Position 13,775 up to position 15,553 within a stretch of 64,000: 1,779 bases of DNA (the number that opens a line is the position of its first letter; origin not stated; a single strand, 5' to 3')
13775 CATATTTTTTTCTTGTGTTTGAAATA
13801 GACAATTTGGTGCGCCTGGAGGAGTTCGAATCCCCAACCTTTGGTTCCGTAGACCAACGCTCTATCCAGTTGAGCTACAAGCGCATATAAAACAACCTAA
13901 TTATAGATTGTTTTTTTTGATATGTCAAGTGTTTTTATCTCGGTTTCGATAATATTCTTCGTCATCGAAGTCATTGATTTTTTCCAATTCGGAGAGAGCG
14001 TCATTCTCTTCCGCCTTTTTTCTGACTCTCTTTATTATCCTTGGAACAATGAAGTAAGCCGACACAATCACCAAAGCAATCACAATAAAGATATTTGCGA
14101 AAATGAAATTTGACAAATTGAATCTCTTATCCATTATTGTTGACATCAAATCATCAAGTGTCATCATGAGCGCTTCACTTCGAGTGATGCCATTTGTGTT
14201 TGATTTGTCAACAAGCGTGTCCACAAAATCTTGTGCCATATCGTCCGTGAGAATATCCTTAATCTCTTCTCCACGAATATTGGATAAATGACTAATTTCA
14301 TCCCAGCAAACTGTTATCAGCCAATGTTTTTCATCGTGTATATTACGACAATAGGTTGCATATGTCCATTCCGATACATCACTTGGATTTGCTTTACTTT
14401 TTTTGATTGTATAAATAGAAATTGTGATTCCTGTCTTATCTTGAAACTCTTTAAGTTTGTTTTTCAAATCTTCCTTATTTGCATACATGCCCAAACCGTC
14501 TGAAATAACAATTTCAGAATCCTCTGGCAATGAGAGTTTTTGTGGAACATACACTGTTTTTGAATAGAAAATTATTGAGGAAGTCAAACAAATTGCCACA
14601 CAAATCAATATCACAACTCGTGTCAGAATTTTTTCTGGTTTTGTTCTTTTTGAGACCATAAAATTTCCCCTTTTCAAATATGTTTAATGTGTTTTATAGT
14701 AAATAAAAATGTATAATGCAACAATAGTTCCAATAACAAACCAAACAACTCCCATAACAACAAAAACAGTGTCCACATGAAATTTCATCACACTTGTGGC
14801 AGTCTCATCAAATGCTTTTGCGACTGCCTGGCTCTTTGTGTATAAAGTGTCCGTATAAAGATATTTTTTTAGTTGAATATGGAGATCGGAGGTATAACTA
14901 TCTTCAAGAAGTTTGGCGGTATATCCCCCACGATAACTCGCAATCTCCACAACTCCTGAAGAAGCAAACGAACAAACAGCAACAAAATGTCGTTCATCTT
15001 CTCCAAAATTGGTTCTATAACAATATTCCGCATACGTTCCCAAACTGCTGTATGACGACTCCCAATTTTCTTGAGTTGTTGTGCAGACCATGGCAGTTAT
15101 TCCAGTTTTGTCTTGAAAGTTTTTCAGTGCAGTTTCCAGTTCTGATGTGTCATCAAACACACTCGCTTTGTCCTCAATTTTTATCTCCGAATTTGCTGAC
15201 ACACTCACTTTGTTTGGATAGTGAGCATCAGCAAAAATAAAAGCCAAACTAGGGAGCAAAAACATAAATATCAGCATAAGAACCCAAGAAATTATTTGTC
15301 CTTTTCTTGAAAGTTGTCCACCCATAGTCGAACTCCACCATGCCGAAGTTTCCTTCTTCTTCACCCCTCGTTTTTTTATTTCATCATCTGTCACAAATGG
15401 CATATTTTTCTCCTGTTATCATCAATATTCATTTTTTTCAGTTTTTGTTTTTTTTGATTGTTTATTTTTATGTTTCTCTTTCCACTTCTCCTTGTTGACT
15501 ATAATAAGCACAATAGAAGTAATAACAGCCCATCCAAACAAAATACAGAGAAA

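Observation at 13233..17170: Four tandem, diverged TPM-like two-TM paralogs with their own promoter, followed by tRNA-Arg and a zinc-ribbon membrane protein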

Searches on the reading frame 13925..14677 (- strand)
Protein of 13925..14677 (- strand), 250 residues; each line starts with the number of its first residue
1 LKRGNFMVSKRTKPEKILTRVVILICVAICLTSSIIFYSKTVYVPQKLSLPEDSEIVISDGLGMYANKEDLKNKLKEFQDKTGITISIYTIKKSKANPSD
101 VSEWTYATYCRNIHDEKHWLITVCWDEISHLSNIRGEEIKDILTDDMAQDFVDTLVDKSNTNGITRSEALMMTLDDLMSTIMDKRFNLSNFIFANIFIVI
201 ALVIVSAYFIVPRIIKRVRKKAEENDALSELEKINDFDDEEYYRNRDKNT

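Call 3: search_protein_families(library=pfam, proteins=[window:13925-14677:-], max_evalue=1)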
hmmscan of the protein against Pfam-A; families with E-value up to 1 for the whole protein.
window:13925-14677:- (250 aa): 6 families
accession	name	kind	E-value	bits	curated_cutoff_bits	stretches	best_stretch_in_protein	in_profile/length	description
PF04536.20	TPM_phosphatase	-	6.6e-05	23.4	22.1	1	67-158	12-104/125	TPM domain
PF14163.11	SieB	-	0.0058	16.7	26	1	184-236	20-77/147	Super-infection exclusion protein B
PF10273.14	WGG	-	0.036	14.9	26.8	1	113-160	28-75/80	Pre-rRNA-processing protein TSR2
PF01007.26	IRK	-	0.082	13.2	22.7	1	170-225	18-73/141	Inward rectifier potassium channel transmembrane domain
PF11779.13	SPT_ssu-like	-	0.26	11.4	29.8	0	196-216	32-52/54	Small subunit of serine palmitoyltransferase-like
PF06398.17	Pex24p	-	0.44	9.9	26.8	1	23-215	67-169/358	Integral peroxisomal membrane peroxin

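Call 4: search_protein_families(library=ncbifam, proteins=[window:13925-14677:-], max_evalue=1)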
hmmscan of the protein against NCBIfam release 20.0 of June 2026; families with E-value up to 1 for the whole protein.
window:13925-14677:- (250 aa): 5 families
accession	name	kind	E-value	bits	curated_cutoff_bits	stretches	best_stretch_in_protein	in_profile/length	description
NF047379.1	photo_II_Psb32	equivalog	0.019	14.7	160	1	65-177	33-147/207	photosystem II repair protein Psb32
NF042931.1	SAG1386_EF1546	equivalog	0.031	14.3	80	0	15-40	28-53/158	SAG1386/EF1546 family surface-associated protein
NF001842.0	PRK00567.1-3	equivalog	0.091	12.8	146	1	176-231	56-116/147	large-conductance mechanosensitive channel protein MscL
NF009318.0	PRK12674.2-3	equivalog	0.15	12.4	97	1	160-221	36-99/102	Na+/H+ antiporter subunit G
NF010287.0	PRK13727.1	equivalog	0.15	12.1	105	1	192-225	42-74/82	type-F conjugative transfer system pilin chaperone TraQ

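Call 10: find_homologous_proteins(query=A1, max_evalue=0.001)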
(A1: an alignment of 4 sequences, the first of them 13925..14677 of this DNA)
Query A1 (4 sequences) (250 aa, profile of the alignment): 109 proteins with E <= 0.001 among 5385 candidates.
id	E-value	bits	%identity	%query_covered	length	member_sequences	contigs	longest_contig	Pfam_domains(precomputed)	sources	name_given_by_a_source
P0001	1.5e-105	370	27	71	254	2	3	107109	-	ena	-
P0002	1.9e-101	357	100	98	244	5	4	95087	-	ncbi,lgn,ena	-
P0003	1.5e-96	341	27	84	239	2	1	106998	-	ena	-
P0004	1.0e-60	223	27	80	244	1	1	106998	PF04536.21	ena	-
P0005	1.8e-51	193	29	86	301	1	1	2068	-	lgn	-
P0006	3.5e-42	163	28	81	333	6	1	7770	-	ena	-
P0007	5.0e-37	146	27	94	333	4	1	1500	-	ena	-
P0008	3.7e-36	143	27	78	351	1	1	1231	-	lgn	-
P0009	9.9e-36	141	28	72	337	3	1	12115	PF04536.21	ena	-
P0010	2.4e-35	140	28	90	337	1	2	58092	-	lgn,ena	-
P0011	9.9e-35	138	27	90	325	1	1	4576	PF04536.21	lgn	-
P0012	2.7e-34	137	26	84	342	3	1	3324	-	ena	-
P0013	5.6e-34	136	29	65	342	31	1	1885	-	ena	-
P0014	1.7e-33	134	28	85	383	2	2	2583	-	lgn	-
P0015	3.2e-33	133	26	85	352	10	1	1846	-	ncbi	-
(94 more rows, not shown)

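Call 12: find_encoding_contigs(protein=P0002, flank=10000, max_places=6)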
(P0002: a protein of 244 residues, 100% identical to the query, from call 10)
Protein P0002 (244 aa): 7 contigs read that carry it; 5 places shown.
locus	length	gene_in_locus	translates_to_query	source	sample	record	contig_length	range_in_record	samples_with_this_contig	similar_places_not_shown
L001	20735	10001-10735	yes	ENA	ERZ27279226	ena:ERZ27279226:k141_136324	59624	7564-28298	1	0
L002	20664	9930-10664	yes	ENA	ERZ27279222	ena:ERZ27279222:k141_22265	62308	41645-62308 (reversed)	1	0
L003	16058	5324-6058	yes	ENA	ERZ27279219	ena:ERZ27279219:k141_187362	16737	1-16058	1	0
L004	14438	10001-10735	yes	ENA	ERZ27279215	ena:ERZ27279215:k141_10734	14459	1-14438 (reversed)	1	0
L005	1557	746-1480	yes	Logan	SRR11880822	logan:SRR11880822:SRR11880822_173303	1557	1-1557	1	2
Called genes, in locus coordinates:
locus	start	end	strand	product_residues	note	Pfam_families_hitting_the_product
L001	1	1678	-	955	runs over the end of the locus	-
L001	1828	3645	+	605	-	PF01541:GIY-YIG, PF27096:UvrC_M, PF22920:UvrC_RNaseH, PF08459:UvrC_RNaseH_dom, PF14520:HHH_5, PF12826:HHH_2 (weak)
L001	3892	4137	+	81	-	-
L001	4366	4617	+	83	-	-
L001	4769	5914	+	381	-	PF03486:HI0933_like, PF22780:HI0933_like_1st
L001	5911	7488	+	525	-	PF28550:DUF8436, PF01266:DAO (faint), PF21688:FAD-depend_C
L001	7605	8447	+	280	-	-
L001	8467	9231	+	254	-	-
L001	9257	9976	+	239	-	-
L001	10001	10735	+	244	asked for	-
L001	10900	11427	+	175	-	PF13240:Zn_Ribbon_1 (weak)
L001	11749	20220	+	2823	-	-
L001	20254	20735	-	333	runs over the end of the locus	PF00702:Hydrolase (weak), PF08282:Hydrolase_3, PF13344:Hydrolase_6 (weak)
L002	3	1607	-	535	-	?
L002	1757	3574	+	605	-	PF01541:GIY-YIG, PF27096:UvrC_M, PF22920:UvrC_RNaseH, PF08459:UvrC_RNaseH_dom, PF14520:HHH_5, PF12826:HHH_2 (weak)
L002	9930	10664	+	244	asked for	-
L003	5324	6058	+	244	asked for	-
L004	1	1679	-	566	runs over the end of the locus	?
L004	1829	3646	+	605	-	PF01541:GIY-YIG, PF27096:UvrC_M, PF22920:UvrC_RNaseH, PF08459:UvrC_RNaseH_dom, PF14520:HHH_5, PF12826:HHH_2 (weak)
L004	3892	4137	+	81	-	-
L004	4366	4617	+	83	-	-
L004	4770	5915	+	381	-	PF03486:HI0933_like, PF22780:HI0933_like_1st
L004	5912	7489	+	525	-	PF28550:DUF8436, PF01266:DAO (faint), PF21688:FAD-depend_C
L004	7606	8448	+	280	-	-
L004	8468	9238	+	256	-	-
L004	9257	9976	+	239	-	-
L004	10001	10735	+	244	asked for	-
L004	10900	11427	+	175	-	PF13240:Zn_Ribbon_1 (weak)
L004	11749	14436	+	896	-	?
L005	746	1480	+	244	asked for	-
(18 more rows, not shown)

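Call 13: find_encoding_contigs(protein=P0004, flank=10000, max_places=6)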
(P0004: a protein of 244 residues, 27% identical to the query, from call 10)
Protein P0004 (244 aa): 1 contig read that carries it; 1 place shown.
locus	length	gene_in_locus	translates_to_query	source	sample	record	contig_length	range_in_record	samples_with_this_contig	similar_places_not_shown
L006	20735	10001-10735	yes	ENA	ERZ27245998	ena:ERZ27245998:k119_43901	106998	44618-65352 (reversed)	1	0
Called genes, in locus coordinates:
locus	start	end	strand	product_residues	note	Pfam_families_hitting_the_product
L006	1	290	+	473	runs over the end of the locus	PF07690:MFS_1, PF13347:MFS_2, PF07690:MFS_1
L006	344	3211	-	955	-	-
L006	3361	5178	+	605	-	PF01541:GIY-YIG, PF27096:UvrC_M, PF22920:UvrC_RNaseH, PF08459:UvrC_RNaseH_dom, PF14520:HHH_5, PF12826:HHH_2 (weak)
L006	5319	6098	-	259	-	PF02535:Zip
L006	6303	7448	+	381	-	PF03486:HI0933_like, PF13738:Pyr_redox_3 (faint), PF22780:HI0933_like_1st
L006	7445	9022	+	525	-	PF28550:DUF8436, PF01266:DAO (faint), PF21688:FAD-depend_C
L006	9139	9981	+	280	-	-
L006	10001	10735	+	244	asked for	PF04536:TPM_phosphatase (weak)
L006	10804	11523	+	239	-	-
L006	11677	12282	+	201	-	-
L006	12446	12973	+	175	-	PF13240:Zn_Ribbon_1 (weak)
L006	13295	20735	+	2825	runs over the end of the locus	-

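Call 65: search_protein_families(library=padloc, proteins=[window:13925-14659:-], max_evalue=0.01)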
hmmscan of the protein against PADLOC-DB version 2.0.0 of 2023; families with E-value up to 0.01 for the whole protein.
window:13925-14659:- (244 aa): 0 families

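Call 66: search_protein_families(library=phrogs, proteins=[window:13925-14659:-], max_evalue=0.01)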
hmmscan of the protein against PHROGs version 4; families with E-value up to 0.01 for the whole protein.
window:13925-14659:- (244 aa): 0 families

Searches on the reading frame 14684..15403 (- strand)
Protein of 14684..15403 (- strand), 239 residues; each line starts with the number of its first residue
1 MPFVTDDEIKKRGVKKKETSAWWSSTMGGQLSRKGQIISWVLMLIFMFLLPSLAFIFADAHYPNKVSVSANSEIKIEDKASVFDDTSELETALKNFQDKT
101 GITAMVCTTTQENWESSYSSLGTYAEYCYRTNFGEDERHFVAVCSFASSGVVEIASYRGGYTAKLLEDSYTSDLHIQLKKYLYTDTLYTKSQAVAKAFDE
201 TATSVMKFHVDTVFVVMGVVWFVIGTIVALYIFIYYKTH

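Call 3: search_protein_families(library=pfam, proteins=[window:14684-15403:-], max_evalue=1)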
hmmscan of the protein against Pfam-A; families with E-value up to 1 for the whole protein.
window:14684-15403:- (239 aa): 2 families
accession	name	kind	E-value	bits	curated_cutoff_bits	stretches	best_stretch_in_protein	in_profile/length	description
PF04536.20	TPM_phosphatase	-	0.017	15.6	22.1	1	77-137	2-61/125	TPM domain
PF05569.17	Peptidase_M56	-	0.057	13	31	1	182-233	67-118/296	BlaR1 peptidase M56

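Call 4: search_protein_families(library=ncbifam, proteins=[window:14684-15403:-], max_evalue=1)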
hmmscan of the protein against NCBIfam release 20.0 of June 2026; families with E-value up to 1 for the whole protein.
window:14684-15403:- (239 aa): 1 family
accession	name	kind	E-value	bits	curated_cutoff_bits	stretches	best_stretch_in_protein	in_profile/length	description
NF007423.1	PRK09966.1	equivalog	0.0039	16.1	325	1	25-113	2-90/390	diguanylate cyclase DgcN/YfiN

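Call 65: search_protein_families(library=padloc, proteins=[window:14684-15403:-], max_evalue=0.01)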
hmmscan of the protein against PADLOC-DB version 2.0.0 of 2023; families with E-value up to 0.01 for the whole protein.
window:14684-15403:- (239 aa): 0 families

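Call 66: search_protein_families(library=phrogs, proteins=[window:14684-15403:-], max_evalue=0.01)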
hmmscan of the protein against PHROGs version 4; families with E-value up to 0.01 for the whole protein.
window:14684-15403:- (239 aa): 0 families
